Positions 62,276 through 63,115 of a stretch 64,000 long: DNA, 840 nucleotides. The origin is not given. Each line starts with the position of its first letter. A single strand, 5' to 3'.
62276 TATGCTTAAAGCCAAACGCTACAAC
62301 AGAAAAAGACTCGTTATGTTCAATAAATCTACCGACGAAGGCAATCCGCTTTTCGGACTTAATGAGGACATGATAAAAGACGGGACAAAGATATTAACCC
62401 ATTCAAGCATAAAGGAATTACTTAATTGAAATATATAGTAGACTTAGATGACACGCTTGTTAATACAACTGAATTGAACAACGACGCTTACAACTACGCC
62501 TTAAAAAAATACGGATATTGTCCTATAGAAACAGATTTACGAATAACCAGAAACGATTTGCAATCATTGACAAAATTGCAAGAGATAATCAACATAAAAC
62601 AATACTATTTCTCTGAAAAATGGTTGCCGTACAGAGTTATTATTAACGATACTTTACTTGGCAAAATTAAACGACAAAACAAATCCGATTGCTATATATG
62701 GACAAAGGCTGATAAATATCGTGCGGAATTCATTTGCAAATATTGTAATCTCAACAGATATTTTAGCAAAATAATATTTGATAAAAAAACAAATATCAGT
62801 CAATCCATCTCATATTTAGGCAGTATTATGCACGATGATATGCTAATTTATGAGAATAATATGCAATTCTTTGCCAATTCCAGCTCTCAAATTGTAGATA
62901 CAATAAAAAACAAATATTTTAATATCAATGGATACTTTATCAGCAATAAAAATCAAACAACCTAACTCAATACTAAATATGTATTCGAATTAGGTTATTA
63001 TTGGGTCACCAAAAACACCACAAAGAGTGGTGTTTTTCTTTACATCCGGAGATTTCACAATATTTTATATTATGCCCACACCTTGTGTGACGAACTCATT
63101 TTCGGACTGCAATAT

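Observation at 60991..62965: PRTase, DprA/SLOG-like and HAD phosphatase cassette on the tRNA-Lys island: candidate three-component nucleotide-centred defence module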

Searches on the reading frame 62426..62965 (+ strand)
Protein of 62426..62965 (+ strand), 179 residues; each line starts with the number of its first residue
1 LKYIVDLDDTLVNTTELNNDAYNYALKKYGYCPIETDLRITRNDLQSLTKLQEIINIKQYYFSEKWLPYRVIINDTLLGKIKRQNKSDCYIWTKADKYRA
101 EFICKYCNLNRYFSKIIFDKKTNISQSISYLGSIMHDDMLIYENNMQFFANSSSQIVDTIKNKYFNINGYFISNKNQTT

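Call 4: search_protein_families(library=pfam, proteins=[window:62426-62965:+], max_evalue=1)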
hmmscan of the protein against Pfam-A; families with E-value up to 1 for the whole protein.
window:62426-62965:+ (179 aa): 3 families
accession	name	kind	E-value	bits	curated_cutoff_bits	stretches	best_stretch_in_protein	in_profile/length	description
PF13419.12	HAD_2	-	1.4e-05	25.8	23.8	1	4-117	2-126/178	Haloacid dehalogenase-like hydrolase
PF03031.24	NIF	-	0.037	14.1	21.8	0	4-156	4-128/160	NLI interacting factor-like phosphatase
PF00702.32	Hydrolase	-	0.059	14.2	26.4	0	4-113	5-141/191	haloacid dehalogenase-like hydrolase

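Call 5: search_protein_families(library=padloc, proteins=[window:62426-62965:+], max_evalue=1)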
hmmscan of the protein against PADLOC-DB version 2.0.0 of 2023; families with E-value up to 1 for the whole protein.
window:62426-62965:+ (179 aa): 0 families

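Call 7: search_protein_families(library=ncbifam, proteins=[window:62426-62965:+], max_evalue=1)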
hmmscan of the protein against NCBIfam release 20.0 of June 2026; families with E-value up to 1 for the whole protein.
window:62426-62965:+ (179 aa): 3 families
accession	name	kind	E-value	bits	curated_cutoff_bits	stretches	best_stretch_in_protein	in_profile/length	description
NF011176.0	PRK14581.1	equivalog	0.001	17.3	1091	1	36-94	344-402/673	poly-beta-1,6-N-acetyl-D-glucosamine N-deacetylase PgaB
TIGR02009.1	PGMB-YQAB-SF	subfamily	0.066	13.4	153.35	1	4-58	5-58/186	beta-phosphoglucomutase family hydrolase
TIGR02250.1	FCP1_euk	subfamily_domain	0.42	10.7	135.25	0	3-158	9-149/156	FCP1-like phosphatase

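Call 8: search_protein_families(library=phrogs, proteins=[window:62426-62965:+], max_evalue=0.1)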
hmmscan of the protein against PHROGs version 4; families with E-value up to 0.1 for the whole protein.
window:62426-62965:+ (179 aa): 2 families
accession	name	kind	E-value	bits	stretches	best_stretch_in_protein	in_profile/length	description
phrog_8468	-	other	0.0011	19.8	1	4-52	11-61/221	HAD-superfamily hydrolase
phrog_3973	-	unknown function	0.072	14.4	1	20-56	34-69/70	-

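Call 14: search_solved_structures(query=window:62426-62965:+, max_evalue=10, show_alignments=3)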
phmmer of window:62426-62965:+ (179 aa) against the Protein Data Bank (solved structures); distinct sequences matched with E-value up to 10: 2.
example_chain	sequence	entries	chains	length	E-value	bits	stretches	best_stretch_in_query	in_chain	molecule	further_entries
3tx1_A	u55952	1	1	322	0.11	15.7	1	83-161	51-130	UDP-N-acetylenolpyruvoylglucosamine reductase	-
3kve_A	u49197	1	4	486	0.16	15.2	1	77-155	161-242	L-amino acid oxidase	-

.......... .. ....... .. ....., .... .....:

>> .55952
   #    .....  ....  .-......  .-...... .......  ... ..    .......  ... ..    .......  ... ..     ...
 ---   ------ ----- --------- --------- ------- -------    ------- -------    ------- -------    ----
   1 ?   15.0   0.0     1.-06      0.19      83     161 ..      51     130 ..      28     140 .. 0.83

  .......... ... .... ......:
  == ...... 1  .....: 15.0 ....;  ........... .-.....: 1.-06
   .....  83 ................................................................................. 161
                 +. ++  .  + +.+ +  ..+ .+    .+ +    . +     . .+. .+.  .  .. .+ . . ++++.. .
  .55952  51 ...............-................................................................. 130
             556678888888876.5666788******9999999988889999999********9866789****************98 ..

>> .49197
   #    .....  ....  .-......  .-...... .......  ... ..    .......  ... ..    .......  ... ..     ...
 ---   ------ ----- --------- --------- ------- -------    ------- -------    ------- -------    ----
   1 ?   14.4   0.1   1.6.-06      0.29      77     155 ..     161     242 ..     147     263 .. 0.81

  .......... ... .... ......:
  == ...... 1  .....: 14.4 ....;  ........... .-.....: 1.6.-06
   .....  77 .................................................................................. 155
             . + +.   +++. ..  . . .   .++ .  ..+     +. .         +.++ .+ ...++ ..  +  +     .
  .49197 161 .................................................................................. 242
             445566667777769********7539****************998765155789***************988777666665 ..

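Call 16: find_homologous_proteins(query=window:62426-62965:+, max_evalue=0.001)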
Query window:62426-62965:+ (179 aa): 109 proteins with E <= 0.001 among 148 candidates.
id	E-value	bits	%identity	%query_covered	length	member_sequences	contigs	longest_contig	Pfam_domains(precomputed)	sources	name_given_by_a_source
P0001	2.6e-113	394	100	100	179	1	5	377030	-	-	-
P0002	3.0e-62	228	62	93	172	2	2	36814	-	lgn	-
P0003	1.5e-58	216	61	96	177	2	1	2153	PF13419.13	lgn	-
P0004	1.5e-52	196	53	96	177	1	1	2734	PF13419.13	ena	-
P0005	1.4e-50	190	53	96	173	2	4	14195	-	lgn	-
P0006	4.0e-50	188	52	96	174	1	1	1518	-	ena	-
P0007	5.8e-50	188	52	96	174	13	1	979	-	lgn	-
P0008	7.7e-49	184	54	96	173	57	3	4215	-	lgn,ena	-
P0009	1.6e-48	183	53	97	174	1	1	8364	-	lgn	-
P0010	1.9e-48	183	53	96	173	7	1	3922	-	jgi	-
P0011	3.3e-48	182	49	96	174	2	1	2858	-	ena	-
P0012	3.7e-48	182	54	95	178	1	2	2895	-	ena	-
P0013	4.4e-48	181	51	97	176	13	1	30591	-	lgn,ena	-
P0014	7.4e-48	181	54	97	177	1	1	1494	PF13419.13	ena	-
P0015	1.9e-47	179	51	97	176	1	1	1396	-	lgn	-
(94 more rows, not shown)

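Call 20: search_solved_structures(query=A1, max_evalue=10, show_alignments=3)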
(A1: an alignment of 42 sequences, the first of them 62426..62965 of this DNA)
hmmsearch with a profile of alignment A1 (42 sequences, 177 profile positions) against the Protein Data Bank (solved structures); distinct sequences matched with E-value up to 10: 8.
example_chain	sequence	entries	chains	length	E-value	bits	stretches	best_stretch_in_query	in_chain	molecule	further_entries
7ef6_A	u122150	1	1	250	0.0048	19.8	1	4-120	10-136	Xanthosine monophosphate phosphatase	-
2ah5_A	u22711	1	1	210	0.0068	19.3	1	3-118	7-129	COG0546: Predicted phosphatases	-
7ef7_A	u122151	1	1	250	0.024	17.6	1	64-120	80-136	At2g32150/F22D22.10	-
3kbb_A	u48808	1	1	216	0.17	14.8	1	3-162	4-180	Phosphorylated carbohydrates phosphatase TM_1254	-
2hoq_A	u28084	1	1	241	0.18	14.7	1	3-28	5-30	Putative HAD-hydrolase PH1655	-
3mc1_A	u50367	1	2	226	0.85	12.5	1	3-120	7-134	Predicted phosphatase, HAD family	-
3n8b_A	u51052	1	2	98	0.92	12.4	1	126-166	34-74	Uncharacterized protein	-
2hi0_A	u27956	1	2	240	2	11.3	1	3-33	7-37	Putative phosphoglycolate phosphatase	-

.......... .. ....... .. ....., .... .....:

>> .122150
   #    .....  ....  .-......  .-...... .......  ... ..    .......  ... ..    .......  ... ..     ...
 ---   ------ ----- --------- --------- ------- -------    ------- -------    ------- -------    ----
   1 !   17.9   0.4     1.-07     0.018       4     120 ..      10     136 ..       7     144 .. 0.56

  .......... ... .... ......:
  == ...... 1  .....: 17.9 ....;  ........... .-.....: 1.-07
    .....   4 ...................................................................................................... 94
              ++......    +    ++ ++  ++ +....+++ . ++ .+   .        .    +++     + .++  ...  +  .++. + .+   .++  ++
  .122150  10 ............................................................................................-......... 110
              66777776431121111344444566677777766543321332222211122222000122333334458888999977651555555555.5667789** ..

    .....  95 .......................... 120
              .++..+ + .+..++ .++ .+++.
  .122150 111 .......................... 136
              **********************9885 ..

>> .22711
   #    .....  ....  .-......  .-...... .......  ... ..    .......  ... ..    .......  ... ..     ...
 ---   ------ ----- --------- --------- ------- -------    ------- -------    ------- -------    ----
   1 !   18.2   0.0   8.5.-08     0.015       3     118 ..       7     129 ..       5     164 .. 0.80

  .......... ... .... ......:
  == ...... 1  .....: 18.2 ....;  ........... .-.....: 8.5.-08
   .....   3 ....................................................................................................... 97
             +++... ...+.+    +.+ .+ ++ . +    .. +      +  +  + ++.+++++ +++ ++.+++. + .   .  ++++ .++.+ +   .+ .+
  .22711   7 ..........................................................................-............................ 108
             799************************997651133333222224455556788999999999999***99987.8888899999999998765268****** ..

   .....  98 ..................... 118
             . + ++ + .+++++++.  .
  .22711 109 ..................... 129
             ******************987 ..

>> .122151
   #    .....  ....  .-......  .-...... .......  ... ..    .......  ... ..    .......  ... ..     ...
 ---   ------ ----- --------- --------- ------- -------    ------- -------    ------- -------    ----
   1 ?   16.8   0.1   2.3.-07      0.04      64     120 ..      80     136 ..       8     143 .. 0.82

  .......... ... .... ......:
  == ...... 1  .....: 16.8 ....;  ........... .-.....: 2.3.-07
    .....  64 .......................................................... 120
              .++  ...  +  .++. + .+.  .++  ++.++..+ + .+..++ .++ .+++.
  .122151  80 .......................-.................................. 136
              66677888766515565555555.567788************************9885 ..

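Call 33: predict_structure(alignment_id=A1)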
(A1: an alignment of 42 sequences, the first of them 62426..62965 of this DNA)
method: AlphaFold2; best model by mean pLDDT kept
length: 179 residues; sequences in the alignment: 42
mean_pLDDT: 94.4   pTM: 0.87
mean pLDDT of the five models: 94.4, 94.2, 94.0, 93.6, 93.3
residues with pLDDT >= 90: 168; 70-90: 7; 50-70: 3; < 50: 1
segments of 3 or more residues with pLDDT < 50: none
pLDDT, mean of each block of 10 residues (from residue 1): 97 92 97 93 94 94 92 98 98 95 96 98 95 94 96 95 97 75
secondary structure, 60 per line:
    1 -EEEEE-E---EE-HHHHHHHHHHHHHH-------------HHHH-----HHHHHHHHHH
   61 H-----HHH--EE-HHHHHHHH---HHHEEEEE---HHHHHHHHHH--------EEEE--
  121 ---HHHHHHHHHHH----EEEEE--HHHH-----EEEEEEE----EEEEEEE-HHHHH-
elements in order: E2-6 H15-28 H42-45 H51-61 H75-82 E89-93 H97-106 E115-118 H124-134 E139-143 H146-149 E155-161 E166-172 H174-178

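Call 36: fold_search(model_id=the predicted structure, library=pdb)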
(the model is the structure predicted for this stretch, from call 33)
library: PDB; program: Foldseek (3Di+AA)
matches with E <= 10: 804; with E <= 0.001: 27
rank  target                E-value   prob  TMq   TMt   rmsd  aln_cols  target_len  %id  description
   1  3sd7                  6.8e-06  1.00  0.56  0.48   3.8       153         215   20  1.7 Angstrom Resolution Crystal Structure of Putative Phosphatase from Clostridium difficile (released 2011-06-29)
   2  4rn3_A                3.5e-05  1.00  0.55  0.48   4.1       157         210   13  Crystal structure of a HAD-superfamily hydrolase, subfamily IA, variant 1 (GSU2069) from Geobacter sulfurreducens PCA  (released 2014-11-26)
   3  3mc1_A                3.8e-05  1.00  0.54  0.46   4.8       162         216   15  Crystal structure of a predicted phosphatase from Clostridium acetobutylicum (released 2010-04-07)
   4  2pke_B                5.1e-05  1.00  0.48  0.39   5.8       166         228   13  Crystal structure of haloacid delahogenase-like family hydrolase (NP_639141.1) from Xanthomonas campestris at 1.81 A r (released 2007-05-08)
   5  2ah5                  5.8e-05  1.00  0.57  0.49   4.0       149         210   18  Hydrolase, haloacid dehalogenase-like family protein SP0104 from Streptococcus pneumoniae (released 2005-09-27)
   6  3mc1_B                5.8e-05  1.00  0.51  0.44   4.9       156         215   15  Crystal structure of a predicted phosphatase from Clostridium acetobutylicum (released 2010-04-07)
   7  2fi1                  1.2e-04  1.00  0.47  0.45   5.0       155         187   15  The crystal structure of a hydrolase from Streptococcus pneumoniae TIGR4 (released 2006-02-07)
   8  4rn3_B                1.3e-04  1.00  0.55  0.52   5.0       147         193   14  Crystal structure of a HAD-superfamily hydrolase, subfamily IA, variant 1 (GSU2069) from Geobacter sulfurreducens PCA  (released 2014-11-26)
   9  3kbb                  1.3e-04  1.00  0.54  0.46   4.2       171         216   18  Crystal structure of putative beta-phosphoglucomutase from Thermotoga maritima (released 2009-11-17)
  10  2go7_D                1.4e-04  1.00  0.54  0.49   5.2       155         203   14  CRYSTAL STRUCTURE OF A HYDROLASE FROM HALOACID DEHALOGENASE-LIKE FAMILY (SP_2064) FROM STREPTOCOCCUS PNEUMONIAE TIGR4  (released 2006-05-23)
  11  4uat_A                1.5e-04  1.00  0.48  0.39   4.7       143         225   15  Crystal structure of CbbY (mutant D10N) from Rhodobacter sphaeroides in complex with Xylulose-(1,5)bisphosphate, cryst (released 2014-12-31)
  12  2go7_B                1.7e-04  1.00  0.54  0.48   4.6       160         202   14  CRYSTAL STRUCTURE OF A HYDROLASE FROM HALOACID DEHALOGENASE-LIKE FAMILY (SP_2064) FROM STREPTOCOCCUS PNEUMONIAE TIGR4  (released 2006-05-23)
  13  2go7_A                1.8e-04  1.00  0.54  0.48   5.1       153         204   14  CRYSTAL STRUCTURE OF A HYDROLASE FROM HALOACID DEHALOGENASE-LIKE FAMILY (SP_2064) FROM STREPTOCOCCUS PNEUMONIAE TIGR4  (released 2006-05-23)
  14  2go7_C                2.1e-04  1.00  0.53  0.47   5.3       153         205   14  CRYSTAL STRUCTURE OF A HYDROLASE FROM HALOACID DEHALOGENASE-LIKE FAMILY (SP_2064) FROM STREPTOCOCCUS PNEUMONIAE TIGR4  (released 2006-05-23)
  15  4uau_A                3.8e-04  1.00  0.54  0.44   4.8       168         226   14  Crystal structure of CbbY (mutant D10N) from Rhodobacter sphaeroides in complex with Xylulose-(1,5)bisphosphate, cryst (released 2014-12-31)
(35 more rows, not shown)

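Call 41: find_encoding_contigs(protein=window:62426-62965:+, flank=10000, max_places=4)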
Protein window:62426-62965:+ (179 aa): 9 contigs read that carry it; 4 places shown.
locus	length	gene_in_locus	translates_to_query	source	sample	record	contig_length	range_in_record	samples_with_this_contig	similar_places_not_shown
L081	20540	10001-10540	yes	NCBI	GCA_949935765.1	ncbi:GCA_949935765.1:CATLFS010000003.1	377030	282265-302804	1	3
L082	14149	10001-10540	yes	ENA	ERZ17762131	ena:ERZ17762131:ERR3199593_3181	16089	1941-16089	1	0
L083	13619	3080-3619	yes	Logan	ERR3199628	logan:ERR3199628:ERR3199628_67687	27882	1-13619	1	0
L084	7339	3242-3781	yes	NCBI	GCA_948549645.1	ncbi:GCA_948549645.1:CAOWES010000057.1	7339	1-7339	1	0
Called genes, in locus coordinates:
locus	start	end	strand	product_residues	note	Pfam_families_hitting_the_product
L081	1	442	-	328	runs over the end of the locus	PF01073:3Beta_HSD, PF01370:Epimerase, PF02719:Polysacc_synt_2, PF04321:RmlD_sub_bind, PF05368:NmrA (faint), PF13460:NAD_binding_10, PF16363:GDP_Man_Dehyd, PF07993:NAD_binding_4 (weak)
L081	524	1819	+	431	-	PF00817:IMS, PF11799:IMS_C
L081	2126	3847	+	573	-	PF02690:Na_Pi_cotrans, PF01895:PhoU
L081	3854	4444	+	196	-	PF01725:Ham1p_like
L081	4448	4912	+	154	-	PF12850:Metallophos_2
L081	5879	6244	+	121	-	-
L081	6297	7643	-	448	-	-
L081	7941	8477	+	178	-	-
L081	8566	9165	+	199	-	-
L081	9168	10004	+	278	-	PF02481:DNA_processg_A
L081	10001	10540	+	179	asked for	-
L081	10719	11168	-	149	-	-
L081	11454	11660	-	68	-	-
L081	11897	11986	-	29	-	-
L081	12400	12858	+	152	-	-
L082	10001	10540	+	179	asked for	-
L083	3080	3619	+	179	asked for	-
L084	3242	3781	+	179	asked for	-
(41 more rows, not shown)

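Call 49: search_protein_representatives(alignment_id=A1)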
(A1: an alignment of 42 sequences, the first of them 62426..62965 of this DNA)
Query: 42 sequences, 177 profile positions. Proteins with E-value up to 0.001 (for the whole library): 478; up to 1e-10: 162; up to 1e-30: 25. The best 150 are listed.
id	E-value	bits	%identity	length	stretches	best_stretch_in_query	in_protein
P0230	1.6e-68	246.2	-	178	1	1-176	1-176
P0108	4.4e-61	221.9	-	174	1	5-176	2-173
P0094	9.3e-61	220.9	-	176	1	1-176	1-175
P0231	1.8e-60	220.0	-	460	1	2-176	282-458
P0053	2.8e-56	206.3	-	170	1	1-173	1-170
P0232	1.2e-55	204.2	-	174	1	3-175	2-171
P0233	4.3e-55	202.4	-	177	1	1-176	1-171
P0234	3.2e-51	189.8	-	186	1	2-176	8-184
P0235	2.1e-49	183.9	-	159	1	17-175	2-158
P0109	1.9e-48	180.8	-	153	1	3-141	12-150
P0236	1.6e-45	171.3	-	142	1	1-112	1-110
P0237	5.3e-45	169.6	-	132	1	29-158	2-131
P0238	1.1e-43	165.3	-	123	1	1-126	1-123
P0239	7.9e-43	162.5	-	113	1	1-112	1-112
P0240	3.3e-41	157.2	-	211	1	1-125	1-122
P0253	5.4e-29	117.4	-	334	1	2-160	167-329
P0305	8.8e-21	90.7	-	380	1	1-153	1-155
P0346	7.6e-14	68.1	-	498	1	3-155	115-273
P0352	3.7e-13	65.8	-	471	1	2-152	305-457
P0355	7.4e-13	64.9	-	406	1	3-158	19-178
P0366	4.8e-12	62.2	-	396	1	2-152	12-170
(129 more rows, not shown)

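Call 59: search_protein_families(library=pfam, proteins=[P0231, P0352, P0305], max_evalue=0.01)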
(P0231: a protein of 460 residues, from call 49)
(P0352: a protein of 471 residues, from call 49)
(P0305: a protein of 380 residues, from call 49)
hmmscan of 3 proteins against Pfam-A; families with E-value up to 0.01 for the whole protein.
P0231 (460 aa): 2 families
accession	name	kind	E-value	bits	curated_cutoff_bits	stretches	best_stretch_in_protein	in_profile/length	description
PF02481.21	DNA_processg_A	-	7.1e-35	120.5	29.6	1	49-246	3-191/212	DNA recombination-mediator protein A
PF13419.12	HAD_2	-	0.0064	17.1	23.8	0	284-408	2-135/178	Haloacid dehalogenase-like hydrolase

P0352 (471 aa): 2 families
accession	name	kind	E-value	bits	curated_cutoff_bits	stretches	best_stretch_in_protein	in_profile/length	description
PF02481.21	DNA_processg_A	-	1.8e-38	132.3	29.6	1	58-255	6-193/212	DNA recombination-mediator protein A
PF13419.12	HAD_2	-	3.6e-08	34.2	23.8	1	307-458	2-166/178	Haloacid dehalogenase-like hydrolase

P0305 (380 aa): 4 families
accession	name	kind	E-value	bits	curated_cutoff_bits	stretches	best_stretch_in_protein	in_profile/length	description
PF00702.32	Hydrolase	-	0.00071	20.5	26.4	1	3-123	4-147/191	haloacid dehalogenase-like hydrolase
PF13419.12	HAD_2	-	0.001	19.7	23.8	1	4-124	2-130/178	Haloacid dehalogenase-like hydrolase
PF10444.14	Nbl1_Borealin_N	-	0.0048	16.9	24.4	0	247-276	16-45/57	Nbl1 / Borealin N terminal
PF13443.12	HTH_26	-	0.0062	17.2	22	0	130-150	43-63/63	Cro/C1-type HTH DNA-binding domain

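Call 64: find_related_loci(query=A1, collection=viral_contigs, flank=5000)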
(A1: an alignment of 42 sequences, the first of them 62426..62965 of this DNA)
Query A1 (179 aa) in viral_contigs; peptide patterns used: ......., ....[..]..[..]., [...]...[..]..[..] (x = any residue, [..] = any of these).
600 stretches matched a pattern, but none encodes a relative of the query by tblastn (E <= 1e-3).
